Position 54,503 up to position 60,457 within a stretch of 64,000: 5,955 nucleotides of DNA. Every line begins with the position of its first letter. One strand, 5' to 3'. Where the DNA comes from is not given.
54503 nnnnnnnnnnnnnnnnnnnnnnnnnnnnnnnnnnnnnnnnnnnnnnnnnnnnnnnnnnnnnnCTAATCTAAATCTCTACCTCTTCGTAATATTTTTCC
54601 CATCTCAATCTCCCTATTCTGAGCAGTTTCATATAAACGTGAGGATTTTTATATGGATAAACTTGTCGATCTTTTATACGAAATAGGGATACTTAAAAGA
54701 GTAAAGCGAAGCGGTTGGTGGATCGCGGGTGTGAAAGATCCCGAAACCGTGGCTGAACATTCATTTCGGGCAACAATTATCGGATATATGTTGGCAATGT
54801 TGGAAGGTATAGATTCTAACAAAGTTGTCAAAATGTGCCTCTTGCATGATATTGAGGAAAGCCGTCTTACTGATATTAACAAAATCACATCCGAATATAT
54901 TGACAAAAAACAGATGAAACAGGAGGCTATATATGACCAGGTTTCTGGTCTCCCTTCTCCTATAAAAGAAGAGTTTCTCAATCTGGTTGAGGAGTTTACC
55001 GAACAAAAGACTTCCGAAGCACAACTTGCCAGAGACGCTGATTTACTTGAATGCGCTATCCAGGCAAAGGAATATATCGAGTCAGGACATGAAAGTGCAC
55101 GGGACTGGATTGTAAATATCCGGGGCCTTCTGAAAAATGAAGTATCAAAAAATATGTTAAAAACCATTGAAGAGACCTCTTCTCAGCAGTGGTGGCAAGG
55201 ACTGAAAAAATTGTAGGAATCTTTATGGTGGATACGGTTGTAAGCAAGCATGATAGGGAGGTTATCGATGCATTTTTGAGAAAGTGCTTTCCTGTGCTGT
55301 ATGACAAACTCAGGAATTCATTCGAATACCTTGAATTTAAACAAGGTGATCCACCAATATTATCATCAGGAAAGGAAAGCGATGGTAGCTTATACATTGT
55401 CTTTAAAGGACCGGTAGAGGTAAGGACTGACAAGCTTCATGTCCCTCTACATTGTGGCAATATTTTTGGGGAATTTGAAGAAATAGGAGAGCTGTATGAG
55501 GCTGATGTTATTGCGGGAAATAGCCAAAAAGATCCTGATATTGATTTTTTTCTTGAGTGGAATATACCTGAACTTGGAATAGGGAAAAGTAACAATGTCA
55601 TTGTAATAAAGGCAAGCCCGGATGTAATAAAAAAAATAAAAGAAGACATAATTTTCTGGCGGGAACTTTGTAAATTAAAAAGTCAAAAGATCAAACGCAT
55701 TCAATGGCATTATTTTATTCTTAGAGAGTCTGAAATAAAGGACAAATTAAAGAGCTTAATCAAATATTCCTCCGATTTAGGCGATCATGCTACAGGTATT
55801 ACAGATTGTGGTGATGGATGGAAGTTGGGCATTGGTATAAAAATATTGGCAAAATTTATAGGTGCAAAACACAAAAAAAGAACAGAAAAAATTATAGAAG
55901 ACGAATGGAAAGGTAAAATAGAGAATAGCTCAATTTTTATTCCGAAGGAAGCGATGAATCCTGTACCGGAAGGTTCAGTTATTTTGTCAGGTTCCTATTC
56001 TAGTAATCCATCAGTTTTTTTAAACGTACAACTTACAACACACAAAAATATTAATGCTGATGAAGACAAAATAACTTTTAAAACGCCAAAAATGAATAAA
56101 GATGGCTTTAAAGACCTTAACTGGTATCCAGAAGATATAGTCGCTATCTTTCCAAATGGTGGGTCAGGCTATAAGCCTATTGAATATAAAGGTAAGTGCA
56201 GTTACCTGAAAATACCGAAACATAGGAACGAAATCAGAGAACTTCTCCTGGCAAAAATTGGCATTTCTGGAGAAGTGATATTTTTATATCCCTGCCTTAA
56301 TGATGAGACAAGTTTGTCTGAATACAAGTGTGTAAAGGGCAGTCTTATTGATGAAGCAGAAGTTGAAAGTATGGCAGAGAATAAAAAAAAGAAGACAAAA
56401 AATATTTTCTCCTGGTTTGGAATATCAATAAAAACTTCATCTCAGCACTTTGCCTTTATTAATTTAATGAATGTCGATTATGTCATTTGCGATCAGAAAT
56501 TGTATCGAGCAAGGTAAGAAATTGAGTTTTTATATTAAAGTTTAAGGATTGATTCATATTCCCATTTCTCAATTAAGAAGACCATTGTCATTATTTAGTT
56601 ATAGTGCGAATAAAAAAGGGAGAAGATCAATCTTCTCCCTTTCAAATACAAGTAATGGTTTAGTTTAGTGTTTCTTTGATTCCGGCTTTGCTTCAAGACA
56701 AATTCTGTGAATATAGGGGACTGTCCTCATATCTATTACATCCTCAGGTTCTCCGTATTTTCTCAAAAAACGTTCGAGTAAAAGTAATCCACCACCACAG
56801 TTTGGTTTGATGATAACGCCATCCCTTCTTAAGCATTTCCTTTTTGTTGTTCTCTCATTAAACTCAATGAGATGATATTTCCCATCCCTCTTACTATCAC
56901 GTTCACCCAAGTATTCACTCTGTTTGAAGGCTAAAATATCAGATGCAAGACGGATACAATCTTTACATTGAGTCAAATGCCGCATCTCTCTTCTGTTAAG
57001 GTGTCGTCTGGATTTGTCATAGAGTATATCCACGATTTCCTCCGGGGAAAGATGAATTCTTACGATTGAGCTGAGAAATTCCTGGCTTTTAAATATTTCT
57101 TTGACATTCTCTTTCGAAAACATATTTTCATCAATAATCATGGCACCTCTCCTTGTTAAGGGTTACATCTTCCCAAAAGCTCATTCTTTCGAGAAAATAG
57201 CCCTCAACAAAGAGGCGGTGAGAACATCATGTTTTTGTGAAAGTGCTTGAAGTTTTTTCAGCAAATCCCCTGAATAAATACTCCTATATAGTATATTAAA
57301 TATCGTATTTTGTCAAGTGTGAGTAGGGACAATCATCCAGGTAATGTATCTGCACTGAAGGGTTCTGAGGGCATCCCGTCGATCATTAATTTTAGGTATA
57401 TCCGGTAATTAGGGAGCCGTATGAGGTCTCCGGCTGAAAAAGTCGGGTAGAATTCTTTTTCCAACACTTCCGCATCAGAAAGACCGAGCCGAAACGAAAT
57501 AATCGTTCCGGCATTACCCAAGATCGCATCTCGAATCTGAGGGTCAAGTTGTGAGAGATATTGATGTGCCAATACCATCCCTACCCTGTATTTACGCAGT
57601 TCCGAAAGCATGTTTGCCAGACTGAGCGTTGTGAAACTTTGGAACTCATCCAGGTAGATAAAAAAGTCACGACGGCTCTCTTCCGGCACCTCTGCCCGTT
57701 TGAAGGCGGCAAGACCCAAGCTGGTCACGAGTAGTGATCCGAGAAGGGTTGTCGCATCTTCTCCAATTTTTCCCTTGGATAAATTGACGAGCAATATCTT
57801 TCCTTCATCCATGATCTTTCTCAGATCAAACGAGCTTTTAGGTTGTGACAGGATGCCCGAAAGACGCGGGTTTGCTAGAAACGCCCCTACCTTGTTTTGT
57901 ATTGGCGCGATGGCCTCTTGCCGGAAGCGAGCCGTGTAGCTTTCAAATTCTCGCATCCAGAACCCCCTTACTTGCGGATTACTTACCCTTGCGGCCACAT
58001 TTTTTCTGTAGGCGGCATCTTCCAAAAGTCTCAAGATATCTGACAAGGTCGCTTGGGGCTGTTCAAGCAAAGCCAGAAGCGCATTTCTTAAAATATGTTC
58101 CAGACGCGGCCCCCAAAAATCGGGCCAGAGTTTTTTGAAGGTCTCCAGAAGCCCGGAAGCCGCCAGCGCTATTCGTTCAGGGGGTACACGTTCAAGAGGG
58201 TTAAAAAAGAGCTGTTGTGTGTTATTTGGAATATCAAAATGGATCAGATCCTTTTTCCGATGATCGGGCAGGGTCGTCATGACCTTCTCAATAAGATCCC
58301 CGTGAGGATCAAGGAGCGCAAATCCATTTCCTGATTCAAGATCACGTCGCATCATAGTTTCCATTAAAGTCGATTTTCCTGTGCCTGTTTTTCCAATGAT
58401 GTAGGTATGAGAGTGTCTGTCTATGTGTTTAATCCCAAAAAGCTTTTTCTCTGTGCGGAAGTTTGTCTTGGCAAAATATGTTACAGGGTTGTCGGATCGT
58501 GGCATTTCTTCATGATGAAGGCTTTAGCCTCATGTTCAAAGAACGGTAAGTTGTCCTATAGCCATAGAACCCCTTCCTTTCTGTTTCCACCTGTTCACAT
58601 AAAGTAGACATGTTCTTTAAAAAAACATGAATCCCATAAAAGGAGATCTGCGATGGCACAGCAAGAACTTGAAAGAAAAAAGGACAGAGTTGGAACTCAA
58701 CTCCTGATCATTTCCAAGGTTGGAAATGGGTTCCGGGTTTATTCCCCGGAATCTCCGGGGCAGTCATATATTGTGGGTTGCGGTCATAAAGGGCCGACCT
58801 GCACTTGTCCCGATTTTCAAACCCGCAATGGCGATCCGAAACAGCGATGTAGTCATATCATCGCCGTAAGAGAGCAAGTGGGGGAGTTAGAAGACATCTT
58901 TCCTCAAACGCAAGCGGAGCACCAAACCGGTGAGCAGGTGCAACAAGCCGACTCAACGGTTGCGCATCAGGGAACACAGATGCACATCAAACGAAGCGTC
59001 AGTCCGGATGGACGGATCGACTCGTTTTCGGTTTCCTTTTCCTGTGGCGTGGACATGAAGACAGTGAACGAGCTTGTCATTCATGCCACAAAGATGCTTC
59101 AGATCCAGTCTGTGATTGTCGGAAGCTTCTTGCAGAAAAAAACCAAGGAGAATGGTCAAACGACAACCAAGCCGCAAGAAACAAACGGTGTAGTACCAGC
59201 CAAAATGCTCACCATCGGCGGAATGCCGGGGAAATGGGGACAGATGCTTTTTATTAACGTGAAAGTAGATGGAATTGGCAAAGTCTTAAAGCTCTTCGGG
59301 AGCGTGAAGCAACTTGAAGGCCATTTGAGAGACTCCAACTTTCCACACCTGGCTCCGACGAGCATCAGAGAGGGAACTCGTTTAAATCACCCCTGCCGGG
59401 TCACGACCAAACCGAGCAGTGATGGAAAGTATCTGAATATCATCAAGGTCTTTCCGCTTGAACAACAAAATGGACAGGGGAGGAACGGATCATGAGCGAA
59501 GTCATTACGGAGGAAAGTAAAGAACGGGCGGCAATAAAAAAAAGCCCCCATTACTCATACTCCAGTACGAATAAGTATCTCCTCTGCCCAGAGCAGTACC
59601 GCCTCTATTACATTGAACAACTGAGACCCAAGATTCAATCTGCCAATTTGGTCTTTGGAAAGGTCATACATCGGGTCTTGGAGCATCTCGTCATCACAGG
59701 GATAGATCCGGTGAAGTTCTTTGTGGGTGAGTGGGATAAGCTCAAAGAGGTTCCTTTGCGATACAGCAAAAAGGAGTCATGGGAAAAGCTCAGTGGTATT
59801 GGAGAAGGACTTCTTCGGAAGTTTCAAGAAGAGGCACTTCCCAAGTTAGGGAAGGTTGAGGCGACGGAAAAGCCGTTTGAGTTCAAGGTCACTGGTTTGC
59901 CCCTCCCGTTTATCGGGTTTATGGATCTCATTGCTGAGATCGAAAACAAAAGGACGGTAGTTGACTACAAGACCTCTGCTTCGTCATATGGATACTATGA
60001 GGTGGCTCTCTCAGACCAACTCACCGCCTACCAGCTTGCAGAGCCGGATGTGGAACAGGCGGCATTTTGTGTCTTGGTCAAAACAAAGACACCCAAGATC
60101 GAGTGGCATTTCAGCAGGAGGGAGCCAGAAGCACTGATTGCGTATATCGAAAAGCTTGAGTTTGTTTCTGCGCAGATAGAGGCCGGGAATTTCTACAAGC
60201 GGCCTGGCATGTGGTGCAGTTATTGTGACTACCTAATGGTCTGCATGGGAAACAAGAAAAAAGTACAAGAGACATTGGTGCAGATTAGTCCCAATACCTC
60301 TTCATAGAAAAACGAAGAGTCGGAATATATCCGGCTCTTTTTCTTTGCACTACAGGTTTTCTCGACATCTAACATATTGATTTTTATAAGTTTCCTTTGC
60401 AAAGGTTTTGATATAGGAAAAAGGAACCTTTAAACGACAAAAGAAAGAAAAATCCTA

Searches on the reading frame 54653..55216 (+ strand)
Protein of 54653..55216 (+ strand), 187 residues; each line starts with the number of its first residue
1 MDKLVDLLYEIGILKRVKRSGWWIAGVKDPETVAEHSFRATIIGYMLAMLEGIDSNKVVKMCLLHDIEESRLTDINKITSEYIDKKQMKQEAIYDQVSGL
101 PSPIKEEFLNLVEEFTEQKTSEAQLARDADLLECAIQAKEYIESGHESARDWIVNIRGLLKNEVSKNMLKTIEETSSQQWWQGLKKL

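Call 3: search_protein_families(library=pfam, proteins=[window:54653-55216:+], max_evalue=0.01)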
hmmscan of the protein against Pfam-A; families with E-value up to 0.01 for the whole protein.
window:54653-55216:+ (187 aa): 3 families
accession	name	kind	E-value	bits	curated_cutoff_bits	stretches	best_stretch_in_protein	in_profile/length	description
PF13023.12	HD_3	-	1.5e-32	113.2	22.5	1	12-163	2-156/165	HD domain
PF12917.13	YfbR-like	-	1.7e-11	44.6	25.9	1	15-147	10-150/182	5'-deoxynucleotidase YfbR-like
PF01966.28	HD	-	4.7e-10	40.2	22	1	33-133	1-114/116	HD domain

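Call 4: search_protein_families(library=padloc, proteins=[window:54653-55216:+], max_evalue=0.01)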
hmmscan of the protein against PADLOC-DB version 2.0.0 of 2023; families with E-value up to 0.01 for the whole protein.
window:54653-55216:+ (187 aa): 0 families

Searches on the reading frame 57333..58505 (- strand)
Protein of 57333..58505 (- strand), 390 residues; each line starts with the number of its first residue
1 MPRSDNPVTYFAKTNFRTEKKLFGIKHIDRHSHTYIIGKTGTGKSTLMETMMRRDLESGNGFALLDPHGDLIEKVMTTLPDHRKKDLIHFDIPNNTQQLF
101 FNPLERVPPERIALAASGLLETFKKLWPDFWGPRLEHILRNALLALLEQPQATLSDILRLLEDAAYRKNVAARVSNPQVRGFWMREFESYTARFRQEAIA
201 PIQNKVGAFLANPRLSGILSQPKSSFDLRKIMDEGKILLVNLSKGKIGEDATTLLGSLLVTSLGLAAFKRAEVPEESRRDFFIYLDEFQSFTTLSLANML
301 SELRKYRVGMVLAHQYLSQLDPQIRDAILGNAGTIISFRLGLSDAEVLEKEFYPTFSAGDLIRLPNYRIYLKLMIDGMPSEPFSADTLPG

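Call 3: search_protein_families(library=pfam, proteins=[window:57333-58505:-], max_evalue=0.01)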
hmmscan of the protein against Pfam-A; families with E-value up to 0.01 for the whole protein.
window:57333-58505:- (390 aa): 11 families
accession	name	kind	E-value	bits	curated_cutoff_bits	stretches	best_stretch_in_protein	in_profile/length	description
PF10412.15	TrwB_AAD_bind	-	5.1e-12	45.8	20.5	1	30-321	14-287/387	Type IV secretion-system coupling protein DNA-binding domain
PF01935.23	DUF87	-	1.2e-07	32.5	23.2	1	32-252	24-209/220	Helicase HerA, central domain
PF12696.13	TraG-D_C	-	3.5e-05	24.2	22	1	283-349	4-73/126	TraM recognition site of TraD and TraG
PF13401.12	AAA_22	-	4.7e-05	24.2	27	1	30-93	4-42/130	AAA domain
PF02534.20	T4SS-DNA_transf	-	5.5e-05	22.6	20.1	1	32-321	45-345/468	Type IV secretory system Conjugative DNA transfer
PF12846.13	AAA_10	-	0.0007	19.2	27.5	1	30-162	20-150/362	AAA-like domain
PF13191.12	AAA_16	-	0.00076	20.4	32.6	1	29-62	22-55/167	AAA ATPase domain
PF13555.12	AAA_29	-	0.00089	19.4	27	1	27-52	18-43/61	P-loop containing region of AAA domain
PF24389.1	ORC-CDC6-like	-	0.0027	17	27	0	25-54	26-55/571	ORC-CDC6-like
PF00005.33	ABC_tran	-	0.005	17.9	25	0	28-54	8-34/137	ABC transporter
PF01580.24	FtsK_SpoIIIE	-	0.0089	15.9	24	0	29-52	39-60/221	FtsK/SpoIIIE family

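Call 4: search_protein_families(library=padloc, proteins=[window:57333-58505:-], max_evalue=0.01)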
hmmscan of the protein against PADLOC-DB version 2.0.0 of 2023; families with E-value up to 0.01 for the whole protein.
window:57333-58505:- (390 aa): 5 families
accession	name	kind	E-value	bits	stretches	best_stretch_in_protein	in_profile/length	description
PDLC04140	mad8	-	2.5e-19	67.9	1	19-341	14-254/314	mads_8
PDLC04105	HerA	-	5.8e-05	19.8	1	32-70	167-206/576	-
PDLC04103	HerA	-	0.0006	16.3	0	33-71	174-212/579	-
PDLC02684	DndH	-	0.0023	13.5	0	31-72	1367-1416/1715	DndH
PDLC04897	PDC-S06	-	0.0033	14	1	16-53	7-45/727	-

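Call 7: search_protein_families(library=ncbifam, proteins=[window:57333-58505:-], max_evalue=0.01)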
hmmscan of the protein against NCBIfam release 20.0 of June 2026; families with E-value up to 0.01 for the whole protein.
window:57333-58505:- (390 aa): 12 families
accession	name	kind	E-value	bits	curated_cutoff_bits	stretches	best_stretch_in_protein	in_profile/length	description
NF045973.1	conju_CD1115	equivalog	1.1e-11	44.3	250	1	29-341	22-358/442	VirD4-like conjugal transfer protein, CD1115 family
TIGR03743.1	SXT_TraD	subfamily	2.2e-06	26.5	366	1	29-92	173-239/636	conjugative transfer system coupling protein TraD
TIGR00929.1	VirB4_CagE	subfamily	2.4e-06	26.1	643.1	1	31-52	437-458/792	VirB4 family type IV secretion/conjugal transfer ATPase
NF053655.1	CedD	equivalog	6.4e-06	25.1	600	1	21-85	211-274/527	DNA-translocating ATPase CedD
TIGR02759.1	TraD_Ftype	equivalog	4.3e-05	22.5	521.35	0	258-321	386-450/566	type IV conjugative transfer system coupling protein TraD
TIGR03754.1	conj_TOL_TraD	equivalog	0.00013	20.6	647.55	1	25-71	174-220/643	type IV conjugative transfer system coupling protein TraD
NF045998.1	cleave_ABC_plasm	equivalog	0.00044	18.6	500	1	14-52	476-514/673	Mbov_0121 family peptidase domain-containing ABC transporter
NF010447.0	PRK13873.1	equivalog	0.00072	17.6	1020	1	8-171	420-580/815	conjugal transfer protein TrbE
TIGR04521.1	ECF_ATPase_2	equivalog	0.0015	17.7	330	1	10-51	10-51/279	energy-coupling factor transporter ATPase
NF010466.0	PRK13891.1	subfamily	0.003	15.5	1322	1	27-171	484-629/852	conjugal transfer protein TrbE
NF010155.0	PRK13634.1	equivalog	0.0033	16.8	413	1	9-101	11-100/290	energy-coupling factor ABC transporter ATP-binding protein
TIGR03420.1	DnaA_homol_Hda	equivalog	0.0039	16.8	194.8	1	10-91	17-97/226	DnaA regulatory inactivator Hda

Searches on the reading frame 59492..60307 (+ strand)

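Call 3: search_protein_families(library=pfam, proteins=[window:59492-60307:+], max_evalue=0.01)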
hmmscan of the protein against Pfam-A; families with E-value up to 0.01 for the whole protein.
window:59492-60307:+ (271 aa): 1 family
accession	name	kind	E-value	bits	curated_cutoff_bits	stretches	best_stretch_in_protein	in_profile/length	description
PF12705.13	PDDEXK_1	-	5.4e-26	92.5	22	1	21-251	2-246/247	PD-(D/E)XK nuclease superfamily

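Call 4: search_protein_families(library=padloc, proteins=[window:59492-60307:+], max_evalue=0.01)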
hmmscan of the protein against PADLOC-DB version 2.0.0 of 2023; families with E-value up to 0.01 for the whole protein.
window:59492-60307:+ (271 aa): 6 families
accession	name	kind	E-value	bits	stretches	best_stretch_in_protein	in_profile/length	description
PDLC01447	Cas4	-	2.4e-09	35.9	1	23-252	7-158/161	"CAS-I,CAS-II,CAS-III,CAS-IV,CAS-V,CAS-VI; acquisition_associated"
PDLC00943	Cas4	-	2.9e-08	31.9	1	136-252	66-179/180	CRISPR-associated protein Cas4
PDLC01250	Cas4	-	6.4e-08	31.1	1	140-251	62-167/168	"CAS-I,CAS-II,CAS-III,CAS-IV,CAS-V,CAS-VI; acquisition_associated"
PDLC01611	Cas4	-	5.9e-05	21.4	0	143-252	54-157/158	"CAS-I,CAS-II,CAS-III,CAS-IV,CAS-V,CAS-VI; acquisition_associated"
PDLC00944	Cas4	-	0.00061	18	0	24-75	4-48/177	Cas4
PDLC02083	Cas4_II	-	0.00083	17.8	1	124-251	59-183/186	-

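Call 7: search_protein_families(library=ncbifam, proteins=[window:59492-60307:+], max_evalue=0.01)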
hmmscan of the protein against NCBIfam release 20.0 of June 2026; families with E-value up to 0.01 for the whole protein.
window:59492-60307:+ (271 aa): 1 family
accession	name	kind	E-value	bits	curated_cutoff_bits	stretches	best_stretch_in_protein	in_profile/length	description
TIGR00372.1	cas4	equivalog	1.1e-07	31.9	65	1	136-252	66-179/180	CRISPR-associated protein Cas4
